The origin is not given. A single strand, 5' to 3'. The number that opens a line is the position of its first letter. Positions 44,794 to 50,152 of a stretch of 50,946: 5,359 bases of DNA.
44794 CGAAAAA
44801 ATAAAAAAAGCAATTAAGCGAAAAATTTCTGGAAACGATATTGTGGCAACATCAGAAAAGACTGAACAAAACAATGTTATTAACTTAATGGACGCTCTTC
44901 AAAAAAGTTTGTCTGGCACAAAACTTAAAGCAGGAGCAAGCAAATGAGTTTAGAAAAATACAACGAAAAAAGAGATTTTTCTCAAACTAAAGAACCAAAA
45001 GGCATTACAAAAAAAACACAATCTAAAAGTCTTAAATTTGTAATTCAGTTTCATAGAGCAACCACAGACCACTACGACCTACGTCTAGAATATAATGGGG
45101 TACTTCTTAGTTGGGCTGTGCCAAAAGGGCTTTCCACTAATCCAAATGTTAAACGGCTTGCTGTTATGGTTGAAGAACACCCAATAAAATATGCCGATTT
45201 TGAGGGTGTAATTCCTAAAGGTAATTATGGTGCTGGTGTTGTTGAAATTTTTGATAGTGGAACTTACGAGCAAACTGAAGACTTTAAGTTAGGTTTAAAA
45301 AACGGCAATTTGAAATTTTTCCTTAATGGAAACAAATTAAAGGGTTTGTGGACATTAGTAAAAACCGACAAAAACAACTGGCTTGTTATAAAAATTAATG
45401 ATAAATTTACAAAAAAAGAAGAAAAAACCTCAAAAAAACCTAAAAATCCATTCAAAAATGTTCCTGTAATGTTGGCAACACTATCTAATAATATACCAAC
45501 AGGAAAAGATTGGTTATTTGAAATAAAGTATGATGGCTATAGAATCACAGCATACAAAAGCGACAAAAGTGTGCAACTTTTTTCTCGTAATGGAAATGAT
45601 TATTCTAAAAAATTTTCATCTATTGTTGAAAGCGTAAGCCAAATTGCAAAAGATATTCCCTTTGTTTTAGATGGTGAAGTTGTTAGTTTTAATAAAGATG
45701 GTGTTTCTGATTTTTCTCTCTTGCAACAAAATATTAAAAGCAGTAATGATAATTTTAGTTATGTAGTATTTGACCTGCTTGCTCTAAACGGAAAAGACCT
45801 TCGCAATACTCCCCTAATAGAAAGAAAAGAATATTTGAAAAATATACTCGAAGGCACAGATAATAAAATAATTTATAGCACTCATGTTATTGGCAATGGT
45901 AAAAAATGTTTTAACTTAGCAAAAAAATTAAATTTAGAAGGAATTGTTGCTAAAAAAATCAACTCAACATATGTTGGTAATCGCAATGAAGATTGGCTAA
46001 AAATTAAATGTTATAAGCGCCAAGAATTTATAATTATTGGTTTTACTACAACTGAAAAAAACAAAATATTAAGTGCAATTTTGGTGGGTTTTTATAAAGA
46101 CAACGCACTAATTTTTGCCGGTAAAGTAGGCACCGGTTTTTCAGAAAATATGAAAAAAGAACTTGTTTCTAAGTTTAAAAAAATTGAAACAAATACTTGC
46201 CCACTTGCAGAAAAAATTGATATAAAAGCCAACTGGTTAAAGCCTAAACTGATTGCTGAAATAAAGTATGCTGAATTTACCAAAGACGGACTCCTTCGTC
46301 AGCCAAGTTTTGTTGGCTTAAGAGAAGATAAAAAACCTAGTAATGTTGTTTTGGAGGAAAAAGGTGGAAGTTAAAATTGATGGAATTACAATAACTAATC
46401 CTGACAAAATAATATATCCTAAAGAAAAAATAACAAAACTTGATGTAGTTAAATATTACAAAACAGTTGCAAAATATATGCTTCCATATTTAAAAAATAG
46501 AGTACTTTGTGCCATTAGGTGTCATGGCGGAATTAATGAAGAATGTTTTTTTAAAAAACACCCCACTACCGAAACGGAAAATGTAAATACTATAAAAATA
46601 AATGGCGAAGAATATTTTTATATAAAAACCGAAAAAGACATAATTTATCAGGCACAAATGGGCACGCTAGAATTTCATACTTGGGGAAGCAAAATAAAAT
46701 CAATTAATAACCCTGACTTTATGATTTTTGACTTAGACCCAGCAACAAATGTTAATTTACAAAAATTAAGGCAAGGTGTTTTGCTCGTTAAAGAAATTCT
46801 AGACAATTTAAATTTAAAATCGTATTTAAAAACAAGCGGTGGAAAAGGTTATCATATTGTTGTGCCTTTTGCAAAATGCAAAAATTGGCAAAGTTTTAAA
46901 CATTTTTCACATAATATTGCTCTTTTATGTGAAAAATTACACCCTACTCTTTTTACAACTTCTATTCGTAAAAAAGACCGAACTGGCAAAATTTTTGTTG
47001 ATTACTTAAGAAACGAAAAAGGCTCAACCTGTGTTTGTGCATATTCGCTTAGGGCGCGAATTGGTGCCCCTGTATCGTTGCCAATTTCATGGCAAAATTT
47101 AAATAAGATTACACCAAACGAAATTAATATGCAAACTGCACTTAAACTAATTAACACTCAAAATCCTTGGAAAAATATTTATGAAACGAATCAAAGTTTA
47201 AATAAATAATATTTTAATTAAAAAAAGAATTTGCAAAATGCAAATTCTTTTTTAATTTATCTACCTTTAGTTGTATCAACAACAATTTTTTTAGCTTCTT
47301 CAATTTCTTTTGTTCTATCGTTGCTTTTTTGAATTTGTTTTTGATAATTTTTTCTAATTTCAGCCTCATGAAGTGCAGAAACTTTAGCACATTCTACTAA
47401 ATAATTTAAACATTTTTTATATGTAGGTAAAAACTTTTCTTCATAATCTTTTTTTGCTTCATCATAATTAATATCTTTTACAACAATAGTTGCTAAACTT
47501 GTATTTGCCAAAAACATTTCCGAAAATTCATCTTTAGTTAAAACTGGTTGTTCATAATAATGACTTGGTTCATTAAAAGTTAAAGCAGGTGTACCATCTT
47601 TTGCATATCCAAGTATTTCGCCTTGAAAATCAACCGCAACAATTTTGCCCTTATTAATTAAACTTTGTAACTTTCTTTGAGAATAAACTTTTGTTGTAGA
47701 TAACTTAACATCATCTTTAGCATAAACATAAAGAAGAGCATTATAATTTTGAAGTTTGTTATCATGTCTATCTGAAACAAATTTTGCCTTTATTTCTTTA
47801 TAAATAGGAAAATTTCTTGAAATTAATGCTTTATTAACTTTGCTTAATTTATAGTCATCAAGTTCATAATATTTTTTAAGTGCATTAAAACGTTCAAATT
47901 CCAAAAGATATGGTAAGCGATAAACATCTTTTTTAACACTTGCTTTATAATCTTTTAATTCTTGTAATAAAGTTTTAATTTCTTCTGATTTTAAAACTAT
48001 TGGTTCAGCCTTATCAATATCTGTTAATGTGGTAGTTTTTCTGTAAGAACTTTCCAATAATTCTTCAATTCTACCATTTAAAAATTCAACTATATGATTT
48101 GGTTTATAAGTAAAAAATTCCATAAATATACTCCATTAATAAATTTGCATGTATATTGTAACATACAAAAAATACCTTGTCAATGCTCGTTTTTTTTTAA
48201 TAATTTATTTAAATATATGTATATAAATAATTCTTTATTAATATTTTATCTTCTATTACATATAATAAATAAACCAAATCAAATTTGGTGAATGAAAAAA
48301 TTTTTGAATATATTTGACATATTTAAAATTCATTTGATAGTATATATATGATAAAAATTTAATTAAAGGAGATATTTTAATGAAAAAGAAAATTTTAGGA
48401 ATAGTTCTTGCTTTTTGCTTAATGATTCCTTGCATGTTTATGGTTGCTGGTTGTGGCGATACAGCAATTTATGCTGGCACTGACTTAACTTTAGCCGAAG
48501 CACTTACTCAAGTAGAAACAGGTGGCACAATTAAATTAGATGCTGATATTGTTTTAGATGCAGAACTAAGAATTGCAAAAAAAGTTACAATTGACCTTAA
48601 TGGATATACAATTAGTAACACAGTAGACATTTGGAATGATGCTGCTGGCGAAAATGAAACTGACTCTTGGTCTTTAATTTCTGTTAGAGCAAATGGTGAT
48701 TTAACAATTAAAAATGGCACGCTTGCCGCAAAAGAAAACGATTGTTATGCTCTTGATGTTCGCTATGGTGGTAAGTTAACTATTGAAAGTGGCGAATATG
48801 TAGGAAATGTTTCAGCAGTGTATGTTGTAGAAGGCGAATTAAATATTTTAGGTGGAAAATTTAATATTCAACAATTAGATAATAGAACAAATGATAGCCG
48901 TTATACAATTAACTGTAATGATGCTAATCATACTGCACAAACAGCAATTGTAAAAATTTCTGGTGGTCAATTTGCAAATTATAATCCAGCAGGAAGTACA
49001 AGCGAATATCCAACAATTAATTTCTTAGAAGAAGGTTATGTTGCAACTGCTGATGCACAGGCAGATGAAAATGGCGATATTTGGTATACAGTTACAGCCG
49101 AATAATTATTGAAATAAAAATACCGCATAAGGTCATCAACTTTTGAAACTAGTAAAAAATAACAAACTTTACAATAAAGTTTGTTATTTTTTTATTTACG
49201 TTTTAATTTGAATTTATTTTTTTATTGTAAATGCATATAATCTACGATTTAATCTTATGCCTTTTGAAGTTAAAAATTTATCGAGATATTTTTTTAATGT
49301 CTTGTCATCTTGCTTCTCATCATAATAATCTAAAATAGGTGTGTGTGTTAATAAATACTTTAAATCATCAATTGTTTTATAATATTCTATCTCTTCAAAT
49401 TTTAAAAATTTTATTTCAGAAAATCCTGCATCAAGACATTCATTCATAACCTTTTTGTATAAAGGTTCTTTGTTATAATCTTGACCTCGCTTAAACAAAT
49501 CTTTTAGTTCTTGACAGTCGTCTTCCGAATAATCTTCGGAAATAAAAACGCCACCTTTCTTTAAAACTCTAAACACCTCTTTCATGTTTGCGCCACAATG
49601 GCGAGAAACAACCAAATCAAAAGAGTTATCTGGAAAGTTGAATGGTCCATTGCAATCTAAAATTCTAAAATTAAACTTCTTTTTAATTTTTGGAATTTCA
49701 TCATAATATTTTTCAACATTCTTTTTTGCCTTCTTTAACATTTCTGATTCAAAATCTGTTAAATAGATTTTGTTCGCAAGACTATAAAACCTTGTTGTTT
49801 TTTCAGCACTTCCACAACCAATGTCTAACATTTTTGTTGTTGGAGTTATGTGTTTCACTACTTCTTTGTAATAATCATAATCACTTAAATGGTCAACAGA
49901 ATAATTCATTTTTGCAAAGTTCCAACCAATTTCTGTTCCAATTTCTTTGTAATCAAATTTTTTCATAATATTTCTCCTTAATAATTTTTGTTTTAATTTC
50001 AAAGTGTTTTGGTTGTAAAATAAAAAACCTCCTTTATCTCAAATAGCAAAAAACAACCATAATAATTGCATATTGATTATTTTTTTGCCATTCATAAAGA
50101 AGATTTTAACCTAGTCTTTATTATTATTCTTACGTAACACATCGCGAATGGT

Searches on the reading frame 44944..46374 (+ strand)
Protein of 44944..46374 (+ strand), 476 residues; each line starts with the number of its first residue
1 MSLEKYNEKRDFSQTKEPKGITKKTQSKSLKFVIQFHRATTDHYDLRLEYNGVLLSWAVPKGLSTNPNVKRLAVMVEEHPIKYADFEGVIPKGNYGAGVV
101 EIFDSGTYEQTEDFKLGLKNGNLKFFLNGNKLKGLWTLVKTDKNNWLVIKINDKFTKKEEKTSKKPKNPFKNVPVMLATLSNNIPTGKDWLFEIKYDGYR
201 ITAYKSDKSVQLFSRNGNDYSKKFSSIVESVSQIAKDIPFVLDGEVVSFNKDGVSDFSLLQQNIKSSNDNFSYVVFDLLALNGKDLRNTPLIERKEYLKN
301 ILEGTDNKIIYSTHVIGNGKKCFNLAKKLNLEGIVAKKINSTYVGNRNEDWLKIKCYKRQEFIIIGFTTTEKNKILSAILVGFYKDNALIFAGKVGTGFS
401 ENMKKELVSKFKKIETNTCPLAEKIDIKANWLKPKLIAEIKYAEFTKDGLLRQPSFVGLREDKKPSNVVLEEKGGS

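Call 20: search_protein_families(library=pfam, proteins=[window:44944-46374:+])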
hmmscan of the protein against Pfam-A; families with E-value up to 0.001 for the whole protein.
window:44944-46374:+ (476 aa): 6 families
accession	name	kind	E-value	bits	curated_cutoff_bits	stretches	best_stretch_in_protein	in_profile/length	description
PF13298.12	LigD_N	-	5.1e-40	136.4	31.1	1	35-140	1-107/107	DNA Ligase D 3'-phosphoesterase domain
PF01068.26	DNA_ligase_A_M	-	7.6e-37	127.4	26.2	1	186-355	18-204/204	ATP dependent DNA ligase domain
PF04679.21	DNA_ligase_A_C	-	3.4e-25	88.7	27.5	1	374-463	3-94/94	ATP dependent DNA ligase C terminal region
PF09414.15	RNA_ligase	-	2.8e-08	34.5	27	1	189-355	2-171/171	RNA ligase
PF01331.24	mRNA_cap_enzyme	-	2.4e-06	28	29.6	1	195-332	23-150/194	mRNA capping enzyme, catalytic domain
PF14743.12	DNA_ligase_OB_2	-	0.0005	20.5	28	0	394-460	24-66/66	DNA ligase OB-like domain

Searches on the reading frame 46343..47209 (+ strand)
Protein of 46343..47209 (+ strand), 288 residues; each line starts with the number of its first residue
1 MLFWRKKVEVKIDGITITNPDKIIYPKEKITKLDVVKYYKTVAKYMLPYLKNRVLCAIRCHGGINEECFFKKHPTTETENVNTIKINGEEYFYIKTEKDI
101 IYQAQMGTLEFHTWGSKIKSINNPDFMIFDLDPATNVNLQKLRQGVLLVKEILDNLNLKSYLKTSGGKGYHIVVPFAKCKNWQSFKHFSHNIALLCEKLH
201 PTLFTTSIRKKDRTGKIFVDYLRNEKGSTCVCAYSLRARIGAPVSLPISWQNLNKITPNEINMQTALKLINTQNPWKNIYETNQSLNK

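Call 20: search_protein_families(library=pfam, proteins=[window:46343-47209:+])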
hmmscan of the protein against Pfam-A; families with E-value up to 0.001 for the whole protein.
window:46343-47209:+ (288 aa): 2 families
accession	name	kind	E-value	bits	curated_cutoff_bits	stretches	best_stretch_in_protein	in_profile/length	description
PF21686.3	LigD_Prim-Pol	-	1.3e-79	267.8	27.4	1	31-276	1-254/254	LigD, primase-polymerase domain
PF01896.25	DNA_primase_S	-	0.00028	21.7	26.8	0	129-212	1-116/163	DNA primase small subunit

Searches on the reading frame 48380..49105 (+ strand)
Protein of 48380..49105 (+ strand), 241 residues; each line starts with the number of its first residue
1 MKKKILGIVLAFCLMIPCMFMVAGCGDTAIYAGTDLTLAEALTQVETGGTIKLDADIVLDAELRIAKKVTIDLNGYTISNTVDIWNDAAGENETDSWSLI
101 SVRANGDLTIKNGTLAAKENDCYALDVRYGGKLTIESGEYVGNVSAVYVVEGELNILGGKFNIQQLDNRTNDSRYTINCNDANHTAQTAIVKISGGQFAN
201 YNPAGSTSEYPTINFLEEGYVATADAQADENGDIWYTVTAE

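Call 20: search_protein_families(library=pfam, proteins=[window:48380-49105:+])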
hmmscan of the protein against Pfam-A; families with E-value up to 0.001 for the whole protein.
window:48380-49105:+ (241 aa): 0 families

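Call 46: find_encoding_contigs(protein=window:48380-49105:+, flank=10000, max_places=3)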
Protein window:48380-49105:+ (241 aa): 15 contigs read that carry it; 3 places shown.
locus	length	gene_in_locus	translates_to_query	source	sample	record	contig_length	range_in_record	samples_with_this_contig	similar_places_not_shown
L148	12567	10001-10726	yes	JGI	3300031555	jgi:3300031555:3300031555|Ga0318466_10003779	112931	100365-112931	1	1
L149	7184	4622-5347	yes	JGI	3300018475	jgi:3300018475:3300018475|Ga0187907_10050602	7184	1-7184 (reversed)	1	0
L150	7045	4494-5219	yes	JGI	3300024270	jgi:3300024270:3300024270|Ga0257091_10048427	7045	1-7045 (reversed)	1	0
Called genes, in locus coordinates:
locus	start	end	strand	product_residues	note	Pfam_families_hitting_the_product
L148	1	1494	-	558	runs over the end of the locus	-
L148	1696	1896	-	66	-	PF08984:DUF1858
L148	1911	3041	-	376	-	PF13421:Band_7_1, PF01145:Band_7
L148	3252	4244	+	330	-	PF01728:FtsJ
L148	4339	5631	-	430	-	PF19789:DUF6273 (weak)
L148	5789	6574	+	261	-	PF02735:Ku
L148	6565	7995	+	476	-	PF13298:LigD_N, PF01068:DNA_ligase_A_M, PF01331:mRNA_cap_enzyme (weak), PF09414:RNA_ligase, PF04679:DNA_ligase_A_C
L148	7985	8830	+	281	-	PF21686:LigD_Prim-Pol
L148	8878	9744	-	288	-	-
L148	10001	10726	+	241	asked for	-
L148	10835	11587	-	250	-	PF01209:Ubie_methyltran, PF13847:Methyltransf_31, PF08241:Methyltransf_11, PF08242:Methyltransf_12 (weak), PF13649:Methyltransf_25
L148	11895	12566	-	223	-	PF13306:LRR_5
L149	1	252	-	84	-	?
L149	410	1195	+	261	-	PF02735:Ku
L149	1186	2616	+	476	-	PF13298:LigD_N, PF01068:DNA_ligase_A_M, PF01331:mRNA_cap_enzyme (weak), PF09414:RNA_ligase, PF04679:DNA_ligase_A_C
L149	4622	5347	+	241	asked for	-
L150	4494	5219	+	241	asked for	-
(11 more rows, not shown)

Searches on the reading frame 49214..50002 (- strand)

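Call 20: search_protein_families(library=pfam, proteins=[window:49214-50002:-])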
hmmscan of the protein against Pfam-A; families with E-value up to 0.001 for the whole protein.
window:49214-50002:- (262 aa): 6 families
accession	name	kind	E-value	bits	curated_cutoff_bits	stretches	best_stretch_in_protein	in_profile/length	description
PF13847.12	Methyltransf_31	-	4.6e-15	56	27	1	54-177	3-129/145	Methyltransferase domain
PF08241.18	Methyltransf_11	-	9e-13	49.1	21.2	1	59-154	1-94/95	Methyltransferase domain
PF13649.12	Methyltransf_25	-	1.3e-11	45.4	27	1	59-151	2-97/97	Methyltransferase domain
PF01209.24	Ubie_methyltran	-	1.6e-09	37.9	20.1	1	20-172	11-168/233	ubiE/COQ5 methyltransferase family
PF08242.18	Methyltransf_12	-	4.1e-06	27.9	30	1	59-148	1-86/98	Methyltransferase domain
PF01135.25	PCMT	-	0.00029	21.1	20.3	1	14-175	39-190/210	Protein-L-isoaspartate(D-aspartate) O-methyltransferase (PCMT)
